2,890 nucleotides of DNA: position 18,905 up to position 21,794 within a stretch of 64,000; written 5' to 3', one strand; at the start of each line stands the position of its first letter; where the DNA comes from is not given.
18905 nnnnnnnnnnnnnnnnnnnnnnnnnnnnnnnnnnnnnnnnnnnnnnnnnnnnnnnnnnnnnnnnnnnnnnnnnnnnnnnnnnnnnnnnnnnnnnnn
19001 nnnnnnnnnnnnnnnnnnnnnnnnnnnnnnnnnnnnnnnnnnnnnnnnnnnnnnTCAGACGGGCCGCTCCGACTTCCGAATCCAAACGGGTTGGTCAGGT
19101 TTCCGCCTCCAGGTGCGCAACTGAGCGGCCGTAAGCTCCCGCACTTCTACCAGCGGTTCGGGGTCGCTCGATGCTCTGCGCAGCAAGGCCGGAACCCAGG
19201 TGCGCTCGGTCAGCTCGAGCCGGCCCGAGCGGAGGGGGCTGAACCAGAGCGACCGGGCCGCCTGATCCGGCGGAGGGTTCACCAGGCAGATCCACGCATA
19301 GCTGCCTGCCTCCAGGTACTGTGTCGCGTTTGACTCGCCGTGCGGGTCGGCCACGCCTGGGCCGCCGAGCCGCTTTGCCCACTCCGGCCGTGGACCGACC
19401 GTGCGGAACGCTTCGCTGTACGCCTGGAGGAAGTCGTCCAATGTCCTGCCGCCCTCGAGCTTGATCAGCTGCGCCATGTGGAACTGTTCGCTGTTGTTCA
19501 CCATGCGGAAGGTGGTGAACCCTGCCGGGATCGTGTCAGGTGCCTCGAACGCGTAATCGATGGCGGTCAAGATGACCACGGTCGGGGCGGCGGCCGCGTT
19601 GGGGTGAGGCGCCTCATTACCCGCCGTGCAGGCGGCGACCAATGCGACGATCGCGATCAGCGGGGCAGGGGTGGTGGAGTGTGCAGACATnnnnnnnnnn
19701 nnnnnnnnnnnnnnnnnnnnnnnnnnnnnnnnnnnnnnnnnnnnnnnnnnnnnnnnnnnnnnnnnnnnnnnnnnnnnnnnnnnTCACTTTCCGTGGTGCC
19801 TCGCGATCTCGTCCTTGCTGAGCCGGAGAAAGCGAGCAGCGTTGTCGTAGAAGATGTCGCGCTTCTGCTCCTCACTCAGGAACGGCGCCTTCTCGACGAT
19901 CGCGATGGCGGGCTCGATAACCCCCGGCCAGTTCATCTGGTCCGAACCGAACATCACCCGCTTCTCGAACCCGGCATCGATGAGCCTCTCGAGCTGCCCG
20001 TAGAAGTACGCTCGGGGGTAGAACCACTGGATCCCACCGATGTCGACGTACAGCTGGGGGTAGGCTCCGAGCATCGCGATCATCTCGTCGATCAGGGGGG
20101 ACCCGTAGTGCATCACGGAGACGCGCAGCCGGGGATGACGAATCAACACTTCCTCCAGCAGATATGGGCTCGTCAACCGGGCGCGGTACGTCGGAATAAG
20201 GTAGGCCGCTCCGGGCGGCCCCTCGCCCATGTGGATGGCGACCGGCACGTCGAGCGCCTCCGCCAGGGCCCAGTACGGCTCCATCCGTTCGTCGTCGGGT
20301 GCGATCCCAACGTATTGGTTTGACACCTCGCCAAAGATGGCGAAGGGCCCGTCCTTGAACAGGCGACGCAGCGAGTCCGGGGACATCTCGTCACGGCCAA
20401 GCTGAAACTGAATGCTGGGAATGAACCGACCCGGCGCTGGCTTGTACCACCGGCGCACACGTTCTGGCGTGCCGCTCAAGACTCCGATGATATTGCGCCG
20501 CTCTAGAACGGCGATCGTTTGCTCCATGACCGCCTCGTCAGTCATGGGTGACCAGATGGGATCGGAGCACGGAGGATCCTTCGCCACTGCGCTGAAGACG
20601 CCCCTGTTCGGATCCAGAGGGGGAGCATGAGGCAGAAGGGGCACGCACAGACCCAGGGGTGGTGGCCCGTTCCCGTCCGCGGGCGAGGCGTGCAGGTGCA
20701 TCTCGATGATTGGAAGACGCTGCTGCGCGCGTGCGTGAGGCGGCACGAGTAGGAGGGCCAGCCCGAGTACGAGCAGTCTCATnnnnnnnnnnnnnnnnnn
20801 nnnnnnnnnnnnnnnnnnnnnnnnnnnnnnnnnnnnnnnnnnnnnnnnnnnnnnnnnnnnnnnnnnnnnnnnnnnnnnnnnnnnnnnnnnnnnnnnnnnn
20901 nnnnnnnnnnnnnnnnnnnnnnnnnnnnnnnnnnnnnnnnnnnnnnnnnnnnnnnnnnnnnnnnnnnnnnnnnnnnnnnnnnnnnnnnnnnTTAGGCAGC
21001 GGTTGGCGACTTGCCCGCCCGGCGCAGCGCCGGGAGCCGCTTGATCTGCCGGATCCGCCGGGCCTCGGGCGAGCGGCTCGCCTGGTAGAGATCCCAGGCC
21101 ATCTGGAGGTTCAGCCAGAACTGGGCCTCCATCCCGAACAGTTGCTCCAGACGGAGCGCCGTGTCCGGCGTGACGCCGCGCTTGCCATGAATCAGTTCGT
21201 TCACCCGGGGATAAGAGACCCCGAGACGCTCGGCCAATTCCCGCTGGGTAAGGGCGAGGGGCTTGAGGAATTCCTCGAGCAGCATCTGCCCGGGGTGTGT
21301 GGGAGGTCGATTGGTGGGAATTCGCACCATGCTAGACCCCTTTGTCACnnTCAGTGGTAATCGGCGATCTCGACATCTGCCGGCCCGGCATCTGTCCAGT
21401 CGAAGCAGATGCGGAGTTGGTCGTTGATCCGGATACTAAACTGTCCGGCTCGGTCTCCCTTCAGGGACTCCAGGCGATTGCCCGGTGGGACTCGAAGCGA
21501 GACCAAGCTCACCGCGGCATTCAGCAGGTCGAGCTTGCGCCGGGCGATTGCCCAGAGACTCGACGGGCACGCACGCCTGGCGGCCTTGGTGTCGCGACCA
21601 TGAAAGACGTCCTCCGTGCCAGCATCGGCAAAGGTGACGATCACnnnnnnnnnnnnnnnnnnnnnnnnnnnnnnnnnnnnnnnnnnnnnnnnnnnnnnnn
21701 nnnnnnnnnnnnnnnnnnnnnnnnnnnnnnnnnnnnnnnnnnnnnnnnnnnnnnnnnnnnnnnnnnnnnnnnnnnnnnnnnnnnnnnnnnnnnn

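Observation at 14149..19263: ~5 kb accessory islet bounded by a duplicated 76-nt segment of the OYE gene's 5' coding region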

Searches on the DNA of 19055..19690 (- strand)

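Call 57: search_with_rna_model(model_id=R1, sources=[L167, L168, L169, L170, L171, L172, L173, L174, L175, L176, L177, L084], max_evalue=0.1, filters=off)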
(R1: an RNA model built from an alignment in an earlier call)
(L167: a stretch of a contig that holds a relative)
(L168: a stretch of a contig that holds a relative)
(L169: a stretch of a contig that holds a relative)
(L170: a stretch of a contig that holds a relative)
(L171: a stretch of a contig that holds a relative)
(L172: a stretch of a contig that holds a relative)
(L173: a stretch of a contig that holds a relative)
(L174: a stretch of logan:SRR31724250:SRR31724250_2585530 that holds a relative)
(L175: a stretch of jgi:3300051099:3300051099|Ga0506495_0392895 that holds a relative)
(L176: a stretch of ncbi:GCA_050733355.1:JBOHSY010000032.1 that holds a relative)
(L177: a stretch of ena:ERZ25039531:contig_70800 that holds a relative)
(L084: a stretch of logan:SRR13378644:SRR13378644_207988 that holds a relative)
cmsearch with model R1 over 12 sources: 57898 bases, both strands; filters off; matches with E-value up to 0.1: 22.
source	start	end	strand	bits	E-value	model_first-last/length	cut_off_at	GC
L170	1023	1169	-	158.7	1.1e-34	1-148/148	no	0.69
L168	792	938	+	149.4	1.5e-32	1-148/148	no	0.67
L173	452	602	-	148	3.1e-32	1-148/148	no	0.68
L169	2374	2521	-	145.5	1.1e-31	1-148/148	no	0.68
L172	384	531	+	142.4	5.8e-31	1-148/148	no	0.68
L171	1462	1612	-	140.7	1.4e-30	1-148/148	no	0.66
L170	1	143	-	136.4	1.3e-29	1-148/148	no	0.66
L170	1491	1641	-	133.5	6.2e-29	1-148/148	no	0.7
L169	253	403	-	128.7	7.8e-28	1-148/148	no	0.66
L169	608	758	-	127.8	1.3e-27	1-148/148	no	0.62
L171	310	460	-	126.8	2.1e-27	1-148/148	no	0.68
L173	1948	2098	-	126.3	2.8e-27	1-148/148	no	0.64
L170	479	627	-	123.1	1.5e-26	1-148/148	no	0.71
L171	1037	1188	-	121.3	3.8e-26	1-148/148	no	0.68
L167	2043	2189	+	117.4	2.9e-25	1-148/148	no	0.65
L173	3245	3392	-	111.6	6.2e-24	1-148/148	no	0.7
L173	1256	1402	-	105.5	1.5e-22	1-148/148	no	0.7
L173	2630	2773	-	83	2.1e-17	1-148/148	no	0.69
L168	1491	1599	+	41.1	7.8e-08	1-148/148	no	0.63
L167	471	587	+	39.7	1.6e-07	1-148/148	no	0.68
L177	5256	5395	-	21.9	0.0019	1-148/148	no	0.61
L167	954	1040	+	16.8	0.028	21-126/148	no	0.68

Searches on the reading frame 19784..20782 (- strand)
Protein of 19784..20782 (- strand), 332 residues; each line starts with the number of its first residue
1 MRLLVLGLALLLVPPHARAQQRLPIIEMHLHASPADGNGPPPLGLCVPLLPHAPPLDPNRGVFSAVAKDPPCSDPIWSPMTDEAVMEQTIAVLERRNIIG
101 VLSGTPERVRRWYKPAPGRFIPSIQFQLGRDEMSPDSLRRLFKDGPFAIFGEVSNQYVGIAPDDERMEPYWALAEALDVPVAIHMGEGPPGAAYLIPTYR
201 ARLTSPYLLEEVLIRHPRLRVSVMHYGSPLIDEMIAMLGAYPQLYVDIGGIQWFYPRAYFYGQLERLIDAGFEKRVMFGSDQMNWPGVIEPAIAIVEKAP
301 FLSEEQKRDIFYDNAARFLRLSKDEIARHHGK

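Call 4: search_protein_families(library=pfam, proteins=[window:19784-20782:-], max_evalue=0.01)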
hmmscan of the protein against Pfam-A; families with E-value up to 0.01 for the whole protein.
window:19784-20782:- (332 aa): 1 family
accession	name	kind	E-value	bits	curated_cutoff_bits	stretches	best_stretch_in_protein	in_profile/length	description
PF04909.20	Amidohydro_2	-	9.9e-41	140.8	26.4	1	27-321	2-289/289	Amidohydrolase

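Call 29: search_protein_families(library=padloc, proteins=[window:19784-20782:-], max_evalue=0.01)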
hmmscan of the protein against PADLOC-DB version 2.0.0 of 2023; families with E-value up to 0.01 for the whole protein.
window:19784-20782:- (332 aa): 0 families

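Call 30: search_protein_families(library=ncbifam, proteins=[window:19784-20782:-], max_evalue=0.001)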
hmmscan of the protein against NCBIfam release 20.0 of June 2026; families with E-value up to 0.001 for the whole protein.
window:19784-20782:- (332 aa): 0 families

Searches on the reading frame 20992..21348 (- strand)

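Call 4: search_protein_families(library=pfam, proteins=[window:20992-21348:-], max_evalue=0.01)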
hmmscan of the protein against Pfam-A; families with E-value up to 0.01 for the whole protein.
window:20992-21348:- (118 aa): 8 families
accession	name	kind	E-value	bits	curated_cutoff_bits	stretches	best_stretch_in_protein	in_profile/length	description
PF01381.28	HTH_3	-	2.2e-10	40.8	23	1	24-75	1-52/55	Helix-turn-helix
PF15943.11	YdaS_toxin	-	5e-06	26.7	30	1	35-70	11-46/65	Bacterial toxin YdaS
PF13560.12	HTH_31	-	6.7e-05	23.6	27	1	33-73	15-56/64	Helix-turn-helix domain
PF12844.13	HTH_19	-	0.00012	22.4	30.2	1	24-76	4-56/64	Helix-turn-helix domain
PF13744.12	HTH_37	-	0.001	19.3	27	1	24-56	23-55/80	Helix-turn-helix domain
PF13412.12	HTH_24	-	0.0011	19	21.9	1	33-51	18-36/48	Winged helix-turn-helix DNA-binding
PF12802.13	MarR_2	-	0.004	17.7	27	1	30-53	20-41/61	MarR family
PF13443.12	HTH_26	-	0.0057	17.3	22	1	26-67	4-46/63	Cro/C1-type HTH DNA-binding domain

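Call 29: search_protein_families(library=padloc, proteins=[window:20992-21348:-], max_evalue=0.01)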
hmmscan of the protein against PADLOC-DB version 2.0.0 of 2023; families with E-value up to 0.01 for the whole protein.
window:20992-21348:- (118 aa): 2 families
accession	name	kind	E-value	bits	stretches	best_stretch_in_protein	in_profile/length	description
PDLC04775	PDC-M69A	-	0.0045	15.5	1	26-60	14-48/113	-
PDLC02926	HTH_VI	-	0.0093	14.2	0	33-73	15-55/92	-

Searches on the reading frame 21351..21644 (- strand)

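Call 4: search_protein_families(library=pfam, proteins=[window:21351-21644:-], max_evalue=0.01)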
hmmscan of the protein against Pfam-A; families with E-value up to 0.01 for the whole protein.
window:21351-21644:- (97 aa): 1 family
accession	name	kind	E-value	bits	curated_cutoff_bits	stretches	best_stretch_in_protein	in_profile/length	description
PF05015.19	HigB-like_toxin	-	2.4e-15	57.2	27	1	5-91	3-86/91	RelE-like toxin of type II toxin-antitoxin system HigB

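Call 29: search_protein_families(library=padloc, proteins=[window:21351-21644:-], max_evalue=0.01)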
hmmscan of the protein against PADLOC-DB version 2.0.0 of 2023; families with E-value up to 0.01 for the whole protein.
window:21351-21644:- (97 aa): 0 families
